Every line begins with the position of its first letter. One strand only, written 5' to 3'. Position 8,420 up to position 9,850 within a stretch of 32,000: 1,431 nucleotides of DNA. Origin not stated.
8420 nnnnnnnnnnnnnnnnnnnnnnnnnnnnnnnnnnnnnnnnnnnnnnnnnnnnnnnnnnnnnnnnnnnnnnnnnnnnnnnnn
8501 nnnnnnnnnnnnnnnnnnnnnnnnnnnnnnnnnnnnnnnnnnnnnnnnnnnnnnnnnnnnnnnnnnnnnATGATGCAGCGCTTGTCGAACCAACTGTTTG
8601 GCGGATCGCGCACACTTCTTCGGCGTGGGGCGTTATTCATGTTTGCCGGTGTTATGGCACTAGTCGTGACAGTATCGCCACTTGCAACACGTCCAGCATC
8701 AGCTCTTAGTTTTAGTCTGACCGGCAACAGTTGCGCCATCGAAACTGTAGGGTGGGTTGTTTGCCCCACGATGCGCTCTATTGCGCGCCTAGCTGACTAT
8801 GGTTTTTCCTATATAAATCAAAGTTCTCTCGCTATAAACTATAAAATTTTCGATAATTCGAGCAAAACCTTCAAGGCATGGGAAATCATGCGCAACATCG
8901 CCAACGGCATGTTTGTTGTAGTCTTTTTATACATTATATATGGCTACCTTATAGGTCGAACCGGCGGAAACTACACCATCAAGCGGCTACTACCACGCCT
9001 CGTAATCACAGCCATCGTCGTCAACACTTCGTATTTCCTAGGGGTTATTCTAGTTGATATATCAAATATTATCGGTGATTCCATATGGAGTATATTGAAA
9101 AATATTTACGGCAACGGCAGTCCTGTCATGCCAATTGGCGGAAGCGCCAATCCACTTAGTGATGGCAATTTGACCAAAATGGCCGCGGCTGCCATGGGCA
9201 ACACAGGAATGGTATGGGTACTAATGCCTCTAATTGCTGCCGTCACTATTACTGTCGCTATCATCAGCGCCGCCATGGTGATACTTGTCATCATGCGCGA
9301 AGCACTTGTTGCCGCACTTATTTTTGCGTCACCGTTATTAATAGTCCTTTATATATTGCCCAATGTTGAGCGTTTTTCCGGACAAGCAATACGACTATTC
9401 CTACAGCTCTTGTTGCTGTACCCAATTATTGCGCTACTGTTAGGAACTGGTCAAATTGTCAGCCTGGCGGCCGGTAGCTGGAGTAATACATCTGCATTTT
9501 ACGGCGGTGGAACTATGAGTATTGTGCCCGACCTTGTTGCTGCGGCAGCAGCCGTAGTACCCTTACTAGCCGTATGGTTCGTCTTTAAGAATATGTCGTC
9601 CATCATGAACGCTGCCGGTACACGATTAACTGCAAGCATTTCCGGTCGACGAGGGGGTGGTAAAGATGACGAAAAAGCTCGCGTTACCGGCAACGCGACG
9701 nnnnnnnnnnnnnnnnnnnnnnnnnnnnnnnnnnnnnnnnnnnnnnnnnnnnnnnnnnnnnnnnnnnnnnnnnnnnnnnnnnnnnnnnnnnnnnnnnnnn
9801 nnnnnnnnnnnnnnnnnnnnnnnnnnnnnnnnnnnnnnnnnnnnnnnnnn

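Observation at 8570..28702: The locus is built from two anciently duplicated modules: VirB6-like channel plus ~1,100-aa anchored surface protein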

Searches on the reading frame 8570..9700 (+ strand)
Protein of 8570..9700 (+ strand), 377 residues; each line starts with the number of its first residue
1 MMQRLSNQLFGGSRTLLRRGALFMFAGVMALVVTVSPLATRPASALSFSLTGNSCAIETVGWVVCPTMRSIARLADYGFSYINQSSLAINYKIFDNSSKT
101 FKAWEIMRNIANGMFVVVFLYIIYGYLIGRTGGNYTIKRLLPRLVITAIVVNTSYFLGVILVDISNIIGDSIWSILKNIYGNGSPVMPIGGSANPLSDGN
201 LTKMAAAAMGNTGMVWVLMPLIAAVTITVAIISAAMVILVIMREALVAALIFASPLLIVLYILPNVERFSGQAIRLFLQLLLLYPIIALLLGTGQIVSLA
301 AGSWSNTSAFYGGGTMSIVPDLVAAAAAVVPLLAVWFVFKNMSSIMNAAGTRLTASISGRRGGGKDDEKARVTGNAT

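Call 11: find_homologous_proteins(query=window:8570-9700:+)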
Query window:8570-9700:+ (377 aa): 27 proteins with E <= 0.001 among 8000 candidates.
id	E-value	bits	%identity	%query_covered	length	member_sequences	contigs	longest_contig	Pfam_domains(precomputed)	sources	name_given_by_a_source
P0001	1.1e-174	599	73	95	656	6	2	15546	-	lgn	-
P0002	2.8e-171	588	73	100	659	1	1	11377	-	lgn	-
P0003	2.2e-170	585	72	99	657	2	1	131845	-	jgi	jgi:hypothetical protein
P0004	6.9e-170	583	71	100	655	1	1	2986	-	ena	-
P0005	1.0e-169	582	71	100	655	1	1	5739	-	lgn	-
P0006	1.2e-168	579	72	99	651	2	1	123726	-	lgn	-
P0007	2.1e-168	578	71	99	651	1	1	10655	-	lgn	-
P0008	1.1e-167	576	72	100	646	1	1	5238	PF19590.5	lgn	-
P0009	1.4e-167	575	73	95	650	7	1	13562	-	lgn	-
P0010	5.0e-167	574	71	100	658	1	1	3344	-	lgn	-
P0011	4.7e-166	570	71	99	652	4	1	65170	-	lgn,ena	-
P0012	4.6e-161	554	68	100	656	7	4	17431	-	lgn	-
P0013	3.1e-160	551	71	96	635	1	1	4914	PF19590.5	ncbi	-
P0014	6.7e-160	550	69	98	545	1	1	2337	PF19590.5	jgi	-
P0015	3.2e-159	548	68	100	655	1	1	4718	-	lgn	-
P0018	4.2e-157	541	66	100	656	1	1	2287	PF19590.5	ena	-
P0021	2.0e-102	361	55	88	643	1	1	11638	PF19590.5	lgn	-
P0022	8.3e-94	333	57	82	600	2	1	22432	PF19590.5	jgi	-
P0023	1.1e-90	322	47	85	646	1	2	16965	PF04610.20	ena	-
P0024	2.4e-86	308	46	92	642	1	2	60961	PF04610.20,PF19590.5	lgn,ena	-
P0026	2.8e-64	236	55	62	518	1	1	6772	PF19590.5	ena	-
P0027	3.0e-32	130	34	65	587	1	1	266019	-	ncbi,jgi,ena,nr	ncbi:MAG TPA: hypothetical protein VK502_00145 [Candidatus Saccharimonadales bacterium]|nr:hypotheti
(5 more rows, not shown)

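Call 63: find_encoding_contigs(protein=P0027, flank=10000, max_places=1)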
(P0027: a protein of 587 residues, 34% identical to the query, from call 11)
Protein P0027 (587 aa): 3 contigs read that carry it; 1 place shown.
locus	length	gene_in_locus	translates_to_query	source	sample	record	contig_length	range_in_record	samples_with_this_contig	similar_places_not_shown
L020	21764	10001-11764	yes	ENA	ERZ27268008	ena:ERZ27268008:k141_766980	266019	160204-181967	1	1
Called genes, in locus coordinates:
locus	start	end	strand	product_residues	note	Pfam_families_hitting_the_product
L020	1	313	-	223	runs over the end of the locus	-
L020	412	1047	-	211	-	PF12802:MarR_2 (weak)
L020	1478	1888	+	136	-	PF18895:T4SS_pilin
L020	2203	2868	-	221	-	PF00156:Pribosyltran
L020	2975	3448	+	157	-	PF17886:ArsA_HSP20 (weak), PF00011:HSP20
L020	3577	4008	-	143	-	PF18895:T4SS_pilin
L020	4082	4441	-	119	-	PF18895:T4SS_pilin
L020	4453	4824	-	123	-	PF18895:T4SS_pilin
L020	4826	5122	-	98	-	PF18895:T4SS_pilin (weak)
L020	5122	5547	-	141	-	PF18895:T4SS_pilin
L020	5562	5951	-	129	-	-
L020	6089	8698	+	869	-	PF19590:TrbL_3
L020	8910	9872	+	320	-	-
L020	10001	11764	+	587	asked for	-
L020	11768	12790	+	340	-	-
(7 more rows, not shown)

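Call 84: find_encoding_contigs(protein=P0003, flank=10000, max_places=1)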
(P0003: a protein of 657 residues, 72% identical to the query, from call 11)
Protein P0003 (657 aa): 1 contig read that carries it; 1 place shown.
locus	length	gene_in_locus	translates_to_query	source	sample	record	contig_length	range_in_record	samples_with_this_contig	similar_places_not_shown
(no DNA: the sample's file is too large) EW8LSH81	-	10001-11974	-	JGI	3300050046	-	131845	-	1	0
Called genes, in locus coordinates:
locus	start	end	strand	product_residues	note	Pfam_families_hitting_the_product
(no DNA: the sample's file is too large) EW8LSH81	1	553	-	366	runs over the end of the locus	-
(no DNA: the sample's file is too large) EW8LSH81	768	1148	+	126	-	-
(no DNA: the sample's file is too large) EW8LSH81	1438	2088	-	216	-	-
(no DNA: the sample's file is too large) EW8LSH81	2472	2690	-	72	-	-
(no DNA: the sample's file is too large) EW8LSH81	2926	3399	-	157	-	-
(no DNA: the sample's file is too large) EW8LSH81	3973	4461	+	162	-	PF18895:T4SS_pilin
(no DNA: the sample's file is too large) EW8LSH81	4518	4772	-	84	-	-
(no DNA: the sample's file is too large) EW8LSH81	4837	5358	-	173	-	-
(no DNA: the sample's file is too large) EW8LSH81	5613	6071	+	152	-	PF17886:ArsA_HSP20 (weak), PF00011:HSP20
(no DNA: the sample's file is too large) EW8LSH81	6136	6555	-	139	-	PF18895:T4SS_pilin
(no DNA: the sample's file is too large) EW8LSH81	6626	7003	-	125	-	PF04956:TrbC (weak), PF18895:T4SS_pilin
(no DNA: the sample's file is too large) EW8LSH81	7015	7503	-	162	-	PF18895:T4SS_pilin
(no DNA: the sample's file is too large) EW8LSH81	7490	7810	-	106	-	PF18895:T4SS_pilin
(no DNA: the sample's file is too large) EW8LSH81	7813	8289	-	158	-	PF18895:T4SS_pilin (weak)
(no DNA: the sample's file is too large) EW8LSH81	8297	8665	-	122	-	-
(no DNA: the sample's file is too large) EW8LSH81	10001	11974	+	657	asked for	-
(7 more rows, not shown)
